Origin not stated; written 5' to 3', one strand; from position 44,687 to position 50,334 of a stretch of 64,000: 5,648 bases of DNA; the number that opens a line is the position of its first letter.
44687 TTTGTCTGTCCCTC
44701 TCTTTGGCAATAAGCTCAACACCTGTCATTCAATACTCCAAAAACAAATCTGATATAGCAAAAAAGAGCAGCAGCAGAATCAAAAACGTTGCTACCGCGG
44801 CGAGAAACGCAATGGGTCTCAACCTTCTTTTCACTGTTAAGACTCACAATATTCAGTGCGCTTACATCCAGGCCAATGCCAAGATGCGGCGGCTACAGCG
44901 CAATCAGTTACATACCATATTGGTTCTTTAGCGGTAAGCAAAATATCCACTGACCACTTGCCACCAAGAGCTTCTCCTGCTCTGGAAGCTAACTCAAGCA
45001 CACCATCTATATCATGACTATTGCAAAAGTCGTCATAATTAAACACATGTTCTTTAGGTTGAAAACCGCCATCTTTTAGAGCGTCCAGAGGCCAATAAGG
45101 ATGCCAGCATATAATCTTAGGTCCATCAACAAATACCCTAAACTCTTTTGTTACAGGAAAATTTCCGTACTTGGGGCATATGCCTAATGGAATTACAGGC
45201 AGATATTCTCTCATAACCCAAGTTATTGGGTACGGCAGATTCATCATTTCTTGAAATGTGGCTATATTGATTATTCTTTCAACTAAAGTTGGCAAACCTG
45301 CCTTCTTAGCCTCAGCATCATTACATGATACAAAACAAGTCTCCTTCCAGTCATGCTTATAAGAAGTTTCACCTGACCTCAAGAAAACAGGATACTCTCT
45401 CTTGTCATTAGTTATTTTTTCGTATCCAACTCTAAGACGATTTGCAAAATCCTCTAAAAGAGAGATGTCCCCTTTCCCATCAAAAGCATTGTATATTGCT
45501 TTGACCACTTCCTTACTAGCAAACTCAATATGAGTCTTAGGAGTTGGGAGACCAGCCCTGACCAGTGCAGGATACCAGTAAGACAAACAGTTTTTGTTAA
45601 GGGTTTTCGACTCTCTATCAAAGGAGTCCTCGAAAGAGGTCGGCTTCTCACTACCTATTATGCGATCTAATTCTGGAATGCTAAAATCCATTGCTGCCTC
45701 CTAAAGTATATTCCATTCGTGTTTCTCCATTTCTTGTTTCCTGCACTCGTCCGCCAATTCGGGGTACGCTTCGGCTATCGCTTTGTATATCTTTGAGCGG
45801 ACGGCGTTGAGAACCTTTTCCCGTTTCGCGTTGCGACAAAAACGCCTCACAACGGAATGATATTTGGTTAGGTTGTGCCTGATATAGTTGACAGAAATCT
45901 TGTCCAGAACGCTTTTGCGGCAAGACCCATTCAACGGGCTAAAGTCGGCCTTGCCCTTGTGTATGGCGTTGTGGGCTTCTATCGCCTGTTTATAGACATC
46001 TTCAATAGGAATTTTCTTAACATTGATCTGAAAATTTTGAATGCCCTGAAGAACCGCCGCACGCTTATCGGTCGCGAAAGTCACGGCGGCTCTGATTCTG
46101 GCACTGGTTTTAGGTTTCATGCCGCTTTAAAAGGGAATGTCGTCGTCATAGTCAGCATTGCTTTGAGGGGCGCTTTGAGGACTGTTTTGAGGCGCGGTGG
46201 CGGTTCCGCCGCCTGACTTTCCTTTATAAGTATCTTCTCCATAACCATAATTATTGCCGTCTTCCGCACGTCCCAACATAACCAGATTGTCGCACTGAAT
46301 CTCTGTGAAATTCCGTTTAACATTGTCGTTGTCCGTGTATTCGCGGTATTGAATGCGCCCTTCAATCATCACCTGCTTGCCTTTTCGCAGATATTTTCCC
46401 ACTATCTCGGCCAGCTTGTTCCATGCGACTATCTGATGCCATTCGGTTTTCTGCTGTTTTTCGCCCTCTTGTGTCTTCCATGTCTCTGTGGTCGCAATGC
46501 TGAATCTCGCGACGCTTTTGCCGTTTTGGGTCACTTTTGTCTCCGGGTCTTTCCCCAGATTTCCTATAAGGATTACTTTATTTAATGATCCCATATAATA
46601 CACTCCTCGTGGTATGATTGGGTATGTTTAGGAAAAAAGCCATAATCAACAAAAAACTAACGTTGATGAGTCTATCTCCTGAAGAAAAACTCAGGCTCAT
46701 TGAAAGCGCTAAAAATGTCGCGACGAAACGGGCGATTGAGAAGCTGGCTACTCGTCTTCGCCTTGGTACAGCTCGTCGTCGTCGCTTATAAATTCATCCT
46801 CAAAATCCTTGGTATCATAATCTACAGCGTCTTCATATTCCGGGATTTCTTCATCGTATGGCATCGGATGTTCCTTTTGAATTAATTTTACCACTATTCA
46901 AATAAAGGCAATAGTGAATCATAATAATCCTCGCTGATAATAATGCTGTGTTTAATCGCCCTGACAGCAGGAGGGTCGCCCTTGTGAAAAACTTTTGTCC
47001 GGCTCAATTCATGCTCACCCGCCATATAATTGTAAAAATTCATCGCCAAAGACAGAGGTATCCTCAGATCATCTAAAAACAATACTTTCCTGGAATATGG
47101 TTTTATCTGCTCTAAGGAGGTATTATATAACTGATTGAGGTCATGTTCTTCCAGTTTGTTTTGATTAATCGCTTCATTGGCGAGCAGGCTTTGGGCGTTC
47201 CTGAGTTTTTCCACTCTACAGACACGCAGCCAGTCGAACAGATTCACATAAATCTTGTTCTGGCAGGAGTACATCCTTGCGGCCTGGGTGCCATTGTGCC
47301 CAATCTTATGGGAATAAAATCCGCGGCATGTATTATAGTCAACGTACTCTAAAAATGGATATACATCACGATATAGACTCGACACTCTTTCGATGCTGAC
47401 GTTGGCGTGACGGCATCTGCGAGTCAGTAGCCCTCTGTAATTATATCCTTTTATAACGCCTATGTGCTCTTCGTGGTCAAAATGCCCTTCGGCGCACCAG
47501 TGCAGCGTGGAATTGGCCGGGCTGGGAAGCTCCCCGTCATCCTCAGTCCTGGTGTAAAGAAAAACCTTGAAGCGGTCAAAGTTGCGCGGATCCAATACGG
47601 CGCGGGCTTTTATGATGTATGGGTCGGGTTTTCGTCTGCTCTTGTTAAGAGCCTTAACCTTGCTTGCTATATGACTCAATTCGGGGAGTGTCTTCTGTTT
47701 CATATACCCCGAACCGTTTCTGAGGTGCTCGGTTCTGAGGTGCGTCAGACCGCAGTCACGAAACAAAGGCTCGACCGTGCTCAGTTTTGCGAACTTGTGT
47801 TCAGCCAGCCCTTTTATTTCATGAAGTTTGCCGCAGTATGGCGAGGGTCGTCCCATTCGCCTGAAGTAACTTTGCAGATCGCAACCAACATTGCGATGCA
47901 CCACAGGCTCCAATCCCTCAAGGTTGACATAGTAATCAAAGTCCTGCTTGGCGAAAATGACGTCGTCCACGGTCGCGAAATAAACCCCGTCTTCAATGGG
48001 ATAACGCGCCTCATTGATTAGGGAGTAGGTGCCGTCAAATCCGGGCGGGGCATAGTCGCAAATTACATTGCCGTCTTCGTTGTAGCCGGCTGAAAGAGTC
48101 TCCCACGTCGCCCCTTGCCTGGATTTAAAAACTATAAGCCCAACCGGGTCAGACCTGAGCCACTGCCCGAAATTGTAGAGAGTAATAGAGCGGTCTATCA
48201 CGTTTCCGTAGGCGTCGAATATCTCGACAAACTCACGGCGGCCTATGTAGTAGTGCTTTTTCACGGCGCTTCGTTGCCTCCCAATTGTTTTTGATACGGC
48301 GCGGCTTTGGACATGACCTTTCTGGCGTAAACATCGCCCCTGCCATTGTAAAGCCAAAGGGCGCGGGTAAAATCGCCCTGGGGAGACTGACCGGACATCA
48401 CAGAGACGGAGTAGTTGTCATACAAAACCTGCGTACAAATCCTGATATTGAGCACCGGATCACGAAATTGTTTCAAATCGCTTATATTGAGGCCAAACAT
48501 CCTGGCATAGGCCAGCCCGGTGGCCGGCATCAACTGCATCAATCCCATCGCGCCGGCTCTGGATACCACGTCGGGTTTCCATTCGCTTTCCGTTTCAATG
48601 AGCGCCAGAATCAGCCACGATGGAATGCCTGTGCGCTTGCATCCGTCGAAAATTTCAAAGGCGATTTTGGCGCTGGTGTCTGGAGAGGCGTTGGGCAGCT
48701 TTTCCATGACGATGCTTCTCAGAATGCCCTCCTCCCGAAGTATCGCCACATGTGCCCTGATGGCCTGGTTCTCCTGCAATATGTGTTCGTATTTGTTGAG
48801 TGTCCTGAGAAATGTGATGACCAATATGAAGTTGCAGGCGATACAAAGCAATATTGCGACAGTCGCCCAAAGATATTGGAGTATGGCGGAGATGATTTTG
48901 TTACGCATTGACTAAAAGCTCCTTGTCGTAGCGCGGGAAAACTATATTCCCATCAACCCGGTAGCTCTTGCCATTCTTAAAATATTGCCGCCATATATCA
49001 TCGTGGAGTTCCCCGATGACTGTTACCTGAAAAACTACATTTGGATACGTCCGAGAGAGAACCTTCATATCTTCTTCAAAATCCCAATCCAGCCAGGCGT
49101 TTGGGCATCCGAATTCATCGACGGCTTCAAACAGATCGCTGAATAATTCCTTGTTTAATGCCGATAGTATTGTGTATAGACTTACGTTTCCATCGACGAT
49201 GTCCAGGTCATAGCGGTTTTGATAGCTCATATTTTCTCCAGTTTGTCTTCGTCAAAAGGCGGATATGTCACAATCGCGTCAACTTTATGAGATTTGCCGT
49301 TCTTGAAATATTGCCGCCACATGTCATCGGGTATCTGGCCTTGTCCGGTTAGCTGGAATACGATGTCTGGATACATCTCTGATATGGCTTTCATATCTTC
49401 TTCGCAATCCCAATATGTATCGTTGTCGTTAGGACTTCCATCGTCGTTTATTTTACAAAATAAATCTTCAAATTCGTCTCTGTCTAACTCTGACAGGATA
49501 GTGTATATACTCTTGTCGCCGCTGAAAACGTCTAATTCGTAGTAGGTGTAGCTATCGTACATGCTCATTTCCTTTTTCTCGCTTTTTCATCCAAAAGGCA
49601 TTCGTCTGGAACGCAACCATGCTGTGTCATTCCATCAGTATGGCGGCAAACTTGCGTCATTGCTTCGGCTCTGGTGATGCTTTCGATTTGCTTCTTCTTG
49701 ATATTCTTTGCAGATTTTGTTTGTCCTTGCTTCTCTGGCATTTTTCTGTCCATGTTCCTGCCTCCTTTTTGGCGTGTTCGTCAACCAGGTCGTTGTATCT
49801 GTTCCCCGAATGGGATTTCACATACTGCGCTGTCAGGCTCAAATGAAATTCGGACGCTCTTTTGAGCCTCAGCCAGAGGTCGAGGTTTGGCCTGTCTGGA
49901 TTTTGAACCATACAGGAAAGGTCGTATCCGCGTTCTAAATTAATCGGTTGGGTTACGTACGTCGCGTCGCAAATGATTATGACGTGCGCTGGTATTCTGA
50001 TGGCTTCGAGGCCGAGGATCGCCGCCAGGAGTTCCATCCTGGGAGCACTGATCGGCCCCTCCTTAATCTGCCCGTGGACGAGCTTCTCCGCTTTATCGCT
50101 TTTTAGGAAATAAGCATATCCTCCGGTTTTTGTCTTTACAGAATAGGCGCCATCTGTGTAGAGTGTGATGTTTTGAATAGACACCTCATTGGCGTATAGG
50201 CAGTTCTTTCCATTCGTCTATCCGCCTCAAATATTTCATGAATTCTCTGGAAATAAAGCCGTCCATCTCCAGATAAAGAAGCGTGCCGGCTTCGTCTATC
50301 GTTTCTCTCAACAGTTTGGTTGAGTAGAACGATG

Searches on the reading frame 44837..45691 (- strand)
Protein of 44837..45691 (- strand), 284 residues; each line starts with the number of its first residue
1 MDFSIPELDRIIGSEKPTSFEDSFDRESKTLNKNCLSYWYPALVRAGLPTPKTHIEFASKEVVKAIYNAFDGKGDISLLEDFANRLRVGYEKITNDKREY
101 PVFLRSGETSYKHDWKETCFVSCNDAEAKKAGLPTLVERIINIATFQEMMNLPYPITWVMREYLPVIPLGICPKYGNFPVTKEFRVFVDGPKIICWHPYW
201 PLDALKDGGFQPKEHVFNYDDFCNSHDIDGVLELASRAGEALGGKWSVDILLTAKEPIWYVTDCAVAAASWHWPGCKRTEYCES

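Call 48: search_protein_families(library=pfam, proteins=[window:44837-45691:-], max_evalue=0.01)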
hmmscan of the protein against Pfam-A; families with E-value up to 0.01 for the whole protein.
window:44837-45691:- (284 aa): 1 family
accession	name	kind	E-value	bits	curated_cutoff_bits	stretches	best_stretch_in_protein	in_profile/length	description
PF14243.11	R2K_3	-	0.00016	22.3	26.3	1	98-239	5-125/169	ATP-grasp domain, R2K clade family 3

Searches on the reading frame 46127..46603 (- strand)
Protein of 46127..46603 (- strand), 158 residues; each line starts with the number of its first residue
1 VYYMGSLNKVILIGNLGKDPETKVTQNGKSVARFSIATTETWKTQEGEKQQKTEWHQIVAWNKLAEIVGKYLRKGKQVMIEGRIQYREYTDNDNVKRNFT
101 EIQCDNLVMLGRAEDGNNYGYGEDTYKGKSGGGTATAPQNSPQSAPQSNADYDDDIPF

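Call 48: search_protein_families(library=pfam, proteins=[window:46127-46603:-], max_evalue=0.01)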
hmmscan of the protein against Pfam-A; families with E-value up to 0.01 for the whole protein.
window:46127-46603:- (158 aa): 2 families
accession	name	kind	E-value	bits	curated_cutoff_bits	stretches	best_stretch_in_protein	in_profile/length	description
PF00436.31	SSB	-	5.8e-39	132.8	26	1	7-110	1-104/104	Single-strand binding protein family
PF01336.31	tRNA_anti-codon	-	0.0039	17.5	27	1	57-91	30-61/75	OB-fold nucleic acid binding domain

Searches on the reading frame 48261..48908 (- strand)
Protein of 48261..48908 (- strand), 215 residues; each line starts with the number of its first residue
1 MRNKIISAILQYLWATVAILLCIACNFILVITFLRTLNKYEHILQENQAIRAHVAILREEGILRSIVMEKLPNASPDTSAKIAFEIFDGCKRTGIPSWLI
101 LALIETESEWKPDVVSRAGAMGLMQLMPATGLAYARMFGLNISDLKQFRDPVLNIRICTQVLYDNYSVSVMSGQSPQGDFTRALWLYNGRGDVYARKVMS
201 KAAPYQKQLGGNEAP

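Call 48: search_protein_families(library=pfam, proteins=[window:48261-48908:-], max_evalue=0.01)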
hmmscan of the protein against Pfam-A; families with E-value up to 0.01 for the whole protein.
window:48261-48908:- (215 aa): 2 families
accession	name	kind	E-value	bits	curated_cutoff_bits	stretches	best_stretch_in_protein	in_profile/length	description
PF01464.25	SLT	-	2e-18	66.5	21.3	1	91-167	8-81/117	Transglycosylase SLT domain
PF13406.11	SLT_2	-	0.007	16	24.3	0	115-136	150-171/292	Transglycosylase SLT domain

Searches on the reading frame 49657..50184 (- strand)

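Call 48: search_protein_families(library=pfam, proteins=[window:49657-50184:-], max_evalue=0.01)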
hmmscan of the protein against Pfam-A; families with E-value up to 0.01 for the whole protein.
window:49657-50184:- (175 aa): 1 family
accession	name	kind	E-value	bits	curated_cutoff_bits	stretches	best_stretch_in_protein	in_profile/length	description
PF00075.30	RNase_H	-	2.4e-20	73.6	25.8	1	5-142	3-140/141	RNase H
